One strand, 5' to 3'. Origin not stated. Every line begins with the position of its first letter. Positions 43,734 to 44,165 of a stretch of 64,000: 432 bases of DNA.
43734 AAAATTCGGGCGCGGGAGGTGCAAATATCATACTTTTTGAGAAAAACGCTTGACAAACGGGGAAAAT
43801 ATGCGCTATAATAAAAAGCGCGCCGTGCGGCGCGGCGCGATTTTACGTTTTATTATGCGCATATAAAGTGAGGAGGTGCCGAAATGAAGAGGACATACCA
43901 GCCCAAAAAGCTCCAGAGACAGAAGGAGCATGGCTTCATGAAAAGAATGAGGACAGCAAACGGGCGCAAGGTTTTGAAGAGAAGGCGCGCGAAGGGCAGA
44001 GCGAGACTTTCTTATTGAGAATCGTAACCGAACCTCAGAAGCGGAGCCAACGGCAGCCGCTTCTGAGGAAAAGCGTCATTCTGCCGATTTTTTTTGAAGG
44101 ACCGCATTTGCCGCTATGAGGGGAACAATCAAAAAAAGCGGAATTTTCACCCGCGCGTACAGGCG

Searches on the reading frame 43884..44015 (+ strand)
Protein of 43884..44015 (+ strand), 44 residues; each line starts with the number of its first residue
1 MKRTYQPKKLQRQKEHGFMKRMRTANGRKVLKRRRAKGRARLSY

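Call 46: find_encoding_contigs(protein=window:43884-44015:+, flank=10000, max_places=10)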
Protein seq(44 aa) (44 aa): 23 contigs read that carry it; 10 places shown.
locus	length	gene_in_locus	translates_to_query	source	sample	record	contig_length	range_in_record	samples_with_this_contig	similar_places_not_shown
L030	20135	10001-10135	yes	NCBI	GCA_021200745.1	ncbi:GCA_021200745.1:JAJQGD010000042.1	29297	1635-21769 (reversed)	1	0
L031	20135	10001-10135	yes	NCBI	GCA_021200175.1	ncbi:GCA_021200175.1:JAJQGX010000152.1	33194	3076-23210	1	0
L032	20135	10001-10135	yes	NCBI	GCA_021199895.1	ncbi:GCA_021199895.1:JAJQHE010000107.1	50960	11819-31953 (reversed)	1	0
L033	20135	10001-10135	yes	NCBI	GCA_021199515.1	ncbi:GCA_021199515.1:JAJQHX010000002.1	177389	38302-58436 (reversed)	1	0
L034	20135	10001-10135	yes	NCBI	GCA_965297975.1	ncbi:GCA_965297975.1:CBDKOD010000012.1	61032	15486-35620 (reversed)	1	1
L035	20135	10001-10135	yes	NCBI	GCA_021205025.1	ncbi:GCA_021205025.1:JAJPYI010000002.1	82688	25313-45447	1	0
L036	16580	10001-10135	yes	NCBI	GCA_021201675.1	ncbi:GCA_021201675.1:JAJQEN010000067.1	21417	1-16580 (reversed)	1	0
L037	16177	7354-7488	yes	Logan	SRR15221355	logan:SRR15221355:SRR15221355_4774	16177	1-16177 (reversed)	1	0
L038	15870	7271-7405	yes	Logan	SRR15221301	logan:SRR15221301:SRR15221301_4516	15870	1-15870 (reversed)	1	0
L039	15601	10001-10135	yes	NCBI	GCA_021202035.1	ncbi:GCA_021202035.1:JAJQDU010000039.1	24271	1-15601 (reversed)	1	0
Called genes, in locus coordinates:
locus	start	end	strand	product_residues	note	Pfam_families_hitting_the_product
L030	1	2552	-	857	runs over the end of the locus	PF00521:DNA_topoisoIV, PF03989:DNA_gyraseA_C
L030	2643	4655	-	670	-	PF02518:HATPase_c, PF00204:DNA_gyraseB, PF01751:Toprim, PF00986:DNA_gyraseB_C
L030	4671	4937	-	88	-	PF04025:RemA-like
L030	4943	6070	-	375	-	PF02463:SMC_N, PF13175:AAA_15 (weak)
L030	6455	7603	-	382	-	PF00712:DNA_pol3_beta, PF02767:DNA_pol3_beta_2, PF02768:DNA_pol3_beta_3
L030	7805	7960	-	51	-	-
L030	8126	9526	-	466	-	PF11638:DnaA_N (faint), PF01695:IstB_IS21, PF00308:Bac_DnaA, PF13191:AAA_16 (weak), PF00004:AAA, PF13173:AAA_14 (weak), PF13401:AAA_22 (faint), PF08299:Bac_DnaA_C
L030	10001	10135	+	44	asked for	PF00468:Ribosomal_L34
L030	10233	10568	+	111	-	PF00825:Ribonuclease_P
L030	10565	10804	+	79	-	PF01809:YidD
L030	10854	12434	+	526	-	PF02096:60KD_IMP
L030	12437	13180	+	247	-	PF14804:Jag_N, PF13083:KH_KhpA-B, PF01424:R3H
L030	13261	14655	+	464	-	PF10396:TrmE_N, PF12631:MnmE_helical, PF03193:RsgA_GTPase (faint), PF01926:MMR_HSR1, PF02421:FeoB_N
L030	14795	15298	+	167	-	PF02559:CarD_TRCF_RID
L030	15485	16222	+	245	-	-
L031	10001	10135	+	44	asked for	PF00468:Ribosomal_L34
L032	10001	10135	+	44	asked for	PF00468:Ribosomal_L34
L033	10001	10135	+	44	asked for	PF00468:Ribosomal_L34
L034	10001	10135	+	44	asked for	PF00468:Ribosomal_L34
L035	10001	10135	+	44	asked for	PF00468:Ribosomal_L34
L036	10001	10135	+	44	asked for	PF00468:Ribosomal_L34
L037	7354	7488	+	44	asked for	PF00468:Ribosomal_L34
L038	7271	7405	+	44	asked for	PF00468:Ribosomal_L34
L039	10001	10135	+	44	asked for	PF00468:Ribosomal_L34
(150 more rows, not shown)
